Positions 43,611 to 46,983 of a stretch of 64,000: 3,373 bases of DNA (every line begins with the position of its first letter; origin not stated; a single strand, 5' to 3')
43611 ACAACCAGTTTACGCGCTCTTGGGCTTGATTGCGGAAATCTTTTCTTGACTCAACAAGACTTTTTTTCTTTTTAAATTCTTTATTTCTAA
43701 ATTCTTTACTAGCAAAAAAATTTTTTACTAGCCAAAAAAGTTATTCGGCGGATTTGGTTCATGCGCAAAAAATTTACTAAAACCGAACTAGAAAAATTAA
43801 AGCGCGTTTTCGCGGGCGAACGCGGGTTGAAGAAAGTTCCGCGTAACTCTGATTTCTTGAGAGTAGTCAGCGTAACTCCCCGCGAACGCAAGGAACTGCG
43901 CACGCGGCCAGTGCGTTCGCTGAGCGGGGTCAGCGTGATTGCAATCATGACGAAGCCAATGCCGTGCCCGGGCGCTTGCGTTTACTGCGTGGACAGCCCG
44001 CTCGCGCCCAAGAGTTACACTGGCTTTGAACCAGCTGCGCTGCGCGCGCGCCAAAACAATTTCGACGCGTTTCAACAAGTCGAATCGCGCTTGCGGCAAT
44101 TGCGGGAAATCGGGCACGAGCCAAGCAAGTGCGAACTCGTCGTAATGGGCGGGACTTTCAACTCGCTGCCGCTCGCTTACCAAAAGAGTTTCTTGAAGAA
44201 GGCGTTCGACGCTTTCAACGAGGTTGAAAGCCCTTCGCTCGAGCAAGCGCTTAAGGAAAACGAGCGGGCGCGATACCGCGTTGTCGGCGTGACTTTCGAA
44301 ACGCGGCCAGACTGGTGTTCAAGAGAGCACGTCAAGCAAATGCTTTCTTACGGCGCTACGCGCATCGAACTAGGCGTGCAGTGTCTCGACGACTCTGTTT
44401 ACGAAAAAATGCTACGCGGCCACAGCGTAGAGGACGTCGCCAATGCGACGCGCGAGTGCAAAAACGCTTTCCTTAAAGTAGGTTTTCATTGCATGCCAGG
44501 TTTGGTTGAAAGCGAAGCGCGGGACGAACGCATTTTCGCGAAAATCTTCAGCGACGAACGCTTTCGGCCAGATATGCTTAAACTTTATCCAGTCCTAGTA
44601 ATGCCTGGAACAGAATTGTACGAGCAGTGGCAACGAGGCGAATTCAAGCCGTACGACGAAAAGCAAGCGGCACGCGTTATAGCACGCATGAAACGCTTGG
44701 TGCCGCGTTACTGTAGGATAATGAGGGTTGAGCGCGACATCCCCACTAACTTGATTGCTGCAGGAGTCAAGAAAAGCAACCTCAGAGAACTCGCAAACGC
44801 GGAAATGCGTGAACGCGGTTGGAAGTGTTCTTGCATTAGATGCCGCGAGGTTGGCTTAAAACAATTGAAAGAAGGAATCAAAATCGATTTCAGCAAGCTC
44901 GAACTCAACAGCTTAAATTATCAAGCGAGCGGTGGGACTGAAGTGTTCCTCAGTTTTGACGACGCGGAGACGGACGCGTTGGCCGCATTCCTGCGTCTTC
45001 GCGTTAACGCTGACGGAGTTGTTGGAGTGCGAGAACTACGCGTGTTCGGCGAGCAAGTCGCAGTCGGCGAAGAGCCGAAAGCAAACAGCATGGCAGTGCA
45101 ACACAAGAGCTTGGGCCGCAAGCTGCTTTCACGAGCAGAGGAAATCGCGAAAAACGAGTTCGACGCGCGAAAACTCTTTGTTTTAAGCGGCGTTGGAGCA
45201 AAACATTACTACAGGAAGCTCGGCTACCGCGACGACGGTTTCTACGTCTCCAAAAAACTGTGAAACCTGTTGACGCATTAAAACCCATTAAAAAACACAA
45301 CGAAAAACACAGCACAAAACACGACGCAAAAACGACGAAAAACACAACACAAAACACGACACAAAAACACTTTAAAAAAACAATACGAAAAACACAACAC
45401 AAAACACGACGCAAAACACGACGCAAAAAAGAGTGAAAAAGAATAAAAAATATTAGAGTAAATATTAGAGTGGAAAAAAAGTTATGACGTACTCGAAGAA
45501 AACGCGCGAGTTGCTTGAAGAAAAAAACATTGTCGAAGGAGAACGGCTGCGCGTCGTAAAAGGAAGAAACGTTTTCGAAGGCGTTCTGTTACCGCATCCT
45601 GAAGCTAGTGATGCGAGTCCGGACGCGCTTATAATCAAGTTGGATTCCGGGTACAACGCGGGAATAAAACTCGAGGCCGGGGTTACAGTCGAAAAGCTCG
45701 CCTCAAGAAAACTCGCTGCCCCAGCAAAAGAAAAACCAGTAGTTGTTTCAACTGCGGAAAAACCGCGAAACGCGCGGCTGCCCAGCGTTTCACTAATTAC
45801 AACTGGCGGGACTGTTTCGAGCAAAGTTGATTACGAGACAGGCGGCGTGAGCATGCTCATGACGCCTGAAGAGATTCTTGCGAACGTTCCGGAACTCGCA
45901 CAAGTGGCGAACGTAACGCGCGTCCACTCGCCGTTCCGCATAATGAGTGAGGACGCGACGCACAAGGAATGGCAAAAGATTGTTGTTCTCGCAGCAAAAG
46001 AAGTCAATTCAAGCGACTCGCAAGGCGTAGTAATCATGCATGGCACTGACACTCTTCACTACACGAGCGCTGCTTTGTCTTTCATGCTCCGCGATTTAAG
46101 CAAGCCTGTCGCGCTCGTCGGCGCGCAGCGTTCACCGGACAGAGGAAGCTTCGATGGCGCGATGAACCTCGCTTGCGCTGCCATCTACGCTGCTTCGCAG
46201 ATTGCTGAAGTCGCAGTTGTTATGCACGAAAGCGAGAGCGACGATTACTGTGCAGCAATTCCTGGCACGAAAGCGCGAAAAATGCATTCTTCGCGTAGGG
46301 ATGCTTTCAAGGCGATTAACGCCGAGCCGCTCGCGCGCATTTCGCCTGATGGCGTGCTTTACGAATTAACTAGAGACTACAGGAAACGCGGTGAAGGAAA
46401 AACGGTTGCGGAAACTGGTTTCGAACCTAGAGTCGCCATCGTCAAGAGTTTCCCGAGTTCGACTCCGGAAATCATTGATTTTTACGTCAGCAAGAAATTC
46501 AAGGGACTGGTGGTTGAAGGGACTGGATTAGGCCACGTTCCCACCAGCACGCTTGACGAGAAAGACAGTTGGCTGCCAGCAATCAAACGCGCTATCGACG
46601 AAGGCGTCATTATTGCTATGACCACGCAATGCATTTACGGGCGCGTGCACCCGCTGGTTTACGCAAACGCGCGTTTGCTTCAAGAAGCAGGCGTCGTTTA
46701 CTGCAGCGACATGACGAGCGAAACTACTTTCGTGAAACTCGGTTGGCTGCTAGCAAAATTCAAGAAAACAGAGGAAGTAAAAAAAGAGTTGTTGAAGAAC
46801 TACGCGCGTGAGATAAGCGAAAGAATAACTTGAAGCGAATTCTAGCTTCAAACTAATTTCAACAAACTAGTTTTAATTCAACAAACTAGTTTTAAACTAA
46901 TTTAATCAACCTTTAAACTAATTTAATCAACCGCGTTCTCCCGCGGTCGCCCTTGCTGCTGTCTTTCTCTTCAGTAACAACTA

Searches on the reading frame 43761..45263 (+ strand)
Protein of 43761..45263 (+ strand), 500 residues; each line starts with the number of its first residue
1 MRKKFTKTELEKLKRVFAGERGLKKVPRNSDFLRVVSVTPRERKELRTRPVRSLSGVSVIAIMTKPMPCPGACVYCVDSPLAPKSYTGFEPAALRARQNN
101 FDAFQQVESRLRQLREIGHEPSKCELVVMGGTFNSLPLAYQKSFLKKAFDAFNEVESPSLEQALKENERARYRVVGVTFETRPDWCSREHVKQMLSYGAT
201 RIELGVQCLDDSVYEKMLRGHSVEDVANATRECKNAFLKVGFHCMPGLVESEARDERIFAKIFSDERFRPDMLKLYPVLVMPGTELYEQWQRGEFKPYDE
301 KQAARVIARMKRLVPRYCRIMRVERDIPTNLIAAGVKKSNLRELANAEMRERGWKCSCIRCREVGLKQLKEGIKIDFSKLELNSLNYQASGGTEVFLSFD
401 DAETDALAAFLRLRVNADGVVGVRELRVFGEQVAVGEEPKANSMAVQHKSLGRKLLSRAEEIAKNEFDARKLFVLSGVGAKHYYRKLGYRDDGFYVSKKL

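Call 4: search_protein_families(library=pfam, proteins=[window:43761-45263:+])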
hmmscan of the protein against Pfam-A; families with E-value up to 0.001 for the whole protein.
window:43761-45263:+ (500 aa): 5 families
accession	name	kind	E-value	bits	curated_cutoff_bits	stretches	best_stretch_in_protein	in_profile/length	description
PF16199.10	Radical_SAM_C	-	1.5e-22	79.9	31.9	1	270-350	1-84/85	Radical_SAM C-terminal domain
PF04055.27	Radical_SAM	-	6.6e-14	52.9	29.5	1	69-252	7-158/166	Radical SAM superfamily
PF00583.31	Acetyltransf_1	-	5.8e-05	23.8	20.7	1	401-489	38-116/116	Acetyltransferase (GNAT) family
PF23613.1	ELP3_N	-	8.8e-05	22.8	27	1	7-53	21-69/70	ELP3 N-terminal domain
PF13673.13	Acetyltransf_10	-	0.00074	19.9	23.6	0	445-492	62-110/128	Acetyltransferase (GNAT) domain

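Call 26: find_related_loci(query=window:43761-45263:+, collection=metagenome_contigs, flank=10000)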
Query window:43761-45263:+ (500 aa) in metagenome_contigs; peptide patterns used: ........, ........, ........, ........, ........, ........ (x = any residue, [..] = any of these).
222 stretches matched a pattern; 26 encode a relative of the query (tblastn E <= 1e-3); 26 distinct loci.
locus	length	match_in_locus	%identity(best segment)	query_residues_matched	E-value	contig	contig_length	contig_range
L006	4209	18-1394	49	46-500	2e-149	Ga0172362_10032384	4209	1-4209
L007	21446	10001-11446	46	25-500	2e-143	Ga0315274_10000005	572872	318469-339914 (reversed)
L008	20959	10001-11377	47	46-500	2e-142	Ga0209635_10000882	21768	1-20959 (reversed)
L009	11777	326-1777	46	23-500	7e-141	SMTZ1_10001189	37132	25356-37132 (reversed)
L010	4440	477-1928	46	23-500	1e-143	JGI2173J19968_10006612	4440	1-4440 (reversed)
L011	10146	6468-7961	45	9-500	2e-137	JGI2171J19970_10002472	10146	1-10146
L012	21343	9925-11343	46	49-500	8e-130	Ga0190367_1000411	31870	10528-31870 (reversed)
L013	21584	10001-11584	40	22-500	2e-121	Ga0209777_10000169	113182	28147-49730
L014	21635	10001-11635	40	2-500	2e-118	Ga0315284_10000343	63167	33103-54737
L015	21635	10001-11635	40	2-500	2e-118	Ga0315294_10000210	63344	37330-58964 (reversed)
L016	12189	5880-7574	39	5-500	9e-118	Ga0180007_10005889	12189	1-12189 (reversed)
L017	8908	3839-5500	39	4-500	1e-115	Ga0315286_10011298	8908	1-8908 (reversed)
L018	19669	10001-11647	38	2-500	6e-115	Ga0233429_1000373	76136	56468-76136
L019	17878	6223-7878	38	6-500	4e-113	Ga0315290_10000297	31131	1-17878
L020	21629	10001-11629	38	2-498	6e-105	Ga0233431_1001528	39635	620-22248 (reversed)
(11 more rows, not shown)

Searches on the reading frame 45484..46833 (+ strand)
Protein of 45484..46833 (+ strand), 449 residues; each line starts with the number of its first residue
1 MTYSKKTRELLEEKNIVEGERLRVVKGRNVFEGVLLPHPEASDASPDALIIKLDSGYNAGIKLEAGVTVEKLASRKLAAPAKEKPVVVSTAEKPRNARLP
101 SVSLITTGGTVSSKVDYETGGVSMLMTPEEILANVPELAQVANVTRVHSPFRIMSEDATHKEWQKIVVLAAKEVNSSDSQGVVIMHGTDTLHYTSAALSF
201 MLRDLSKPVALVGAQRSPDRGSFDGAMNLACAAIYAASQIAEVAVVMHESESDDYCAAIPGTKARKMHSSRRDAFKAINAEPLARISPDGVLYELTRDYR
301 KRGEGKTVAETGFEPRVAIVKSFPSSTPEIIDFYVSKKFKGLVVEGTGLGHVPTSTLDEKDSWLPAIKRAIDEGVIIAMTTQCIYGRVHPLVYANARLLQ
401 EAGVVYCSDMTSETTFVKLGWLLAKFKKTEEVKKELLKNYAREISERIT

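Call 31: find_homologous_proteins(query=window:45484-46833:+, max_evalue=1e-60)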
Query window:45484-46833:+ (449 aa): 7571 proteins with E <= 1e-60 among 8000 candidates; the best 120 are listed.
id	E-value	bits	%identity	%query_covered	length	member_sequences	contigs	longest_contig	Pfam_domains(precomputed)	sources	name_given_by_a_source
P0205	1.4e-290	981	100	100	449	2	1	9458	PF17763.7,PF18195.7,PF00710.26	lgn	-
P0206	1.9e-237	806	83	98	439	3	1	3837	PF17763.7,PF18195.7,PF00710.26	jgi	-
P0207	2.3e-237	806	82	100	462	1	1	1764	PF17763.7,PF18195.7,PF00710.26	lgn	-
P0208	3.3e-232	789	81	100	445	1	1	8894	PF17763.7,PF18195.7,PF00710.26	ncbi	-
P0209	2.0e-173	595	85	68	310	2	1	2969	PF17763.7,PF00710.26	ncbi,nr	ncbi:Glu-tRNA(Gln) amidotransferase subunit GatD, partial [Candidatus Micrarchaeota archaeon]|nr:Glu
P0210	3.8e-156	538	56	100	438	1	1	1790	PF17763.7,PF18195.7,PF00710.26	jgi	-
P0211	7.1e-156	537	56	100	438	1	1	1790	PF17763.7,PF18195.7,PF00710.26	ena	-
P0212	2.5e-155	535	55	100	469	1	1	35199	PF17763.7,PF18195.7,PF00710.26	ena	-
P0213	4.3e-155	535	56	100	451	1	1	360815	PF17763.7,PF18195.7,PF00710.26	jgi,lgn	jgi:glutamyl-tRNA(Gln) amidotransferase subunit D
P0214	1.4e-154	533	54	100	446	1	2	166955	PF17763.7,PF18195.7,PF00710.26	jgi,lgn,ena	jgi:glutamyl-tRNA(Gln) amidotransferase subunit D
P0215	9.4e-154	530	55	100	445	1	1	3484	PF17763.7,PF18195.7,PF00710.26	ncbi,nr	ncbi:Glu-tRNA(Gln) amidotransferase subunit GatD [Candidatus Micrarchaeota archaeon]|nr:Glu-tRNA(Gln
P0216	3.3e-153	528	56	100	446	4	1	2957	PF17763.7,PF18195.7,PF00710.26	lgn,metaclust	metaclust:\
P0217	3.6e-153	528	57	100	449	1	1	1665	PF17763.7,PF18195.7,PF00710.26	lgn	-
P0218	1.1e-152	527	56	100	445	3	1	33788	PF17763.7,PF18195.7,PF00710.26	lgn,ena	-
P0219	4.1e-152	525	54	100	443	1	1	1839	PF17763.7,PF18195.7,PF00710.26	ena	-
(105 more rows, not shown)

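Call 34: find_encoding_contigs(protein=P0208, flank=10000, max_places=2)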
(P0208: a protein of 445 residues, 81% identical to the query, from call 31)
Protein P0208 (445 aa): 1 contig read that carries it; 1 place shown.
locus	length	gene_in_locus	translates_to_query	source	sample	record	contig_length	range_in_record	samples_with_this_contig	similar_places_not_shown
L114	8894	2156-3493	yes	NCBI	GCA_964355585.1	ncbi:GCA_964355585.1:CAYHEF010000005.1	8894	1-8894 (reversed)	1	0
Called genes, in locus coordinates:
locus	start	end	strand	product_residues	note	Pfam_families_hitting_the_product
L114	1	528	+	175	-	?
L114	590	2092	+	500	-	PF23613:ELP3_N (faint), PF04055:Radical_SAM, PF16199:Radical_SAM_C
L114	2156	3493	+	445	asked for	PF18195:GatD_N, PF00710:Asparaginase, PF17763:Asparaginase_C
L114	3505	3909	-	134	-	PF07883:Cupin_2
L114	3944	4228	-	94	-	-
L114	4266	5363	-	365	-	PF01637:ATPase_2, PF13191:AAA_16, PF07728:AAA_5 (faint), PF13401:AAA_22, PF00004:AAA (faint), PF22703:Cdc6_lid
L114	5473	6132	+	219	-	-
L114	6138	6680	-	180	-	-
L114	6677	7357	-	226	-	PF00254:FKBP_C, PF22199:FKBP26_IF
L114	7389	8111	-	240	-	-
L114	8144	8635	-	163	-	PF03946:Ribosomal_L11_N, PF00298:Ribosomal_L11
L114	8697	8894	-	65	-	?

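Call 35: find_encoding_contigs(protein=P0206, flank=10000, max_places=2)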
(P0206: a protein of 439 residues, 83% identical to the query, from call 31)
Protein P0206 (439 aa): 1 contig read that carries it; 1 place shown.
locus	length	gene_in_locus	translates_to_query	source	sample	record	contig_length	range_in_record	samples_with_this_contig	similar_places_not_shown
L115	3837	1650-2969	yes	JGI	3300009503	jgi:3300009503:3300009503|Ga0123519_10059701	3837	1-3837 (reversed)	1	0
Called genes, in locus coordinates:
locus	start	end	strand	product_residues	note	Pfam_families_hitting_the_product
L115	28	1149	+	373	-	PF04055:Radical_SAM, PF16199:Radical_SAM_C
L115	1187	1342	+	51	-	-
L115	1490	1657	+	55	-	-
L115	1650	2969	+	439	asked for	PF18195:GatD_N, PF00710:Asparaginase, PF17763:Asparaginase_C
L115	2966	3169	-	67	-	-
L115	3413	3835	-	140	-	?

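Call 39: find_encoding_contigs(protein=window:45484-46833:+, flank=10000, max_places=10)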
Protein window:45484-46833:+ (449 aa): no gene with exactly this product is on record in the collection.

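Call 40: find_encoding_contigs(protein=P0205, flank=10000, max_places=10)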
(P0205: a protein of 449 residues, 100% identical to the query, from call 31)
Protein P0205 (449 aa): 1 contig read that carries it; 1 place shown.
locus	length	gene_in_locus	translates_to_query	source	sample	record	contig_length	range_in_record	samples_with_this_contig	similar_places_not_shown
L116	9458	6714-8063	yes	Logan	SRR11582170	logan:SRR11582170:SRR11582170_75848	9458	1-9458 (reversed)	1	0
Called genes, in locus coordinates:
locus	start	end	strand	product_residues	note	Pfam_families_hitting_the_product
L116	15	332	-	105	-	PF01984:dsDNA_bind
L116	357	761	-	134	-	PF01090:Ribosomal_S19e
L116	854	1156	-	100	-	PF04032:Rpr2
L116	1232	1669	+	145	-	PF00293:NUDIX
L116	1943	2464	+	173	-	PF01066:CDP-OH_P_transf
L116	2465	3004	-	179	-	PF10469:AKAP7_NLS, PF02834:LigT_PEase, PF13563:2_5_RNA_ligase2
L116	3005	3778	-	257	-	-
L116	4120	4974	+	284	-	-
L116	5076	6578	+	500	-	PF04055:Radical_SAM, PF16199:Radical_SAM_C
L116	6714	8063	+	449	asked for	PF18195:GatD_N, PF00710:Asparaginase, PF17763:Asparaginase_C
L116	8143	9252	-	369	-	PF13191:AAA_16, PF01637:ATPase_2 (weak), PF13401:AAA_22, PF07728:AAA_5 (faint), PF22703:Cdc6_lid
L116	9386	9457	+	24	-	?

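Call 74: search_protein_families(library=pfam, proteins=[L114:5473-6132:+, L114:6138-6680:-, L114:3944-4228:-, L114:3505-3909:-], max_evalue=0.05)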
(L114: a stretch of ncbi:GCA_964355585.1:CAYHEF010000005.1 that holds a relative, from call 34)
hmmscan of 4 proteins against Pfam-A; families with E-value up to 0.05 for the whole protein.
L114:5473-6132:+ (219 aa): 0 families

L114:6138-6680:- (180 aa): 0 families

L114:3944-4228:- (94 aa): 0 families

L114:3505-3909:- (134 aa): 6 families
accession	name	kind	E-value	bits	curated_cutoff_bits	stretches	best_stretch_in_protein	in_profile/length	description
PF07883.17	Cupin_2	-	8e-17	61.2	27.2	1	34-104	2-70/70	Cupin domain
PF05899.18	Cupin_3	-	0.00033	20.7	23.5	1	48-87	22-61/74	EutQ-like cupin domain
PF02311.25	AraC_binding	-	0.0011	19.2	21.1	1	57-121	29-92/135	AraC-like ligand binding domain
PF01050.24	MannoseP_isomer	-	0.0013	19.3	23.6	1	24-104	22-101/116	Mannose-6-phosphate isomerase C-terminal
PF02373.28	JmjC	-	0.0087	16.9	24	1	70-97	82-109/114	JmjC domain, hydroxylase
PF00190.28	Cupin_1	-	0.042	13.8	22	0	71-110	82-120/151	Cupin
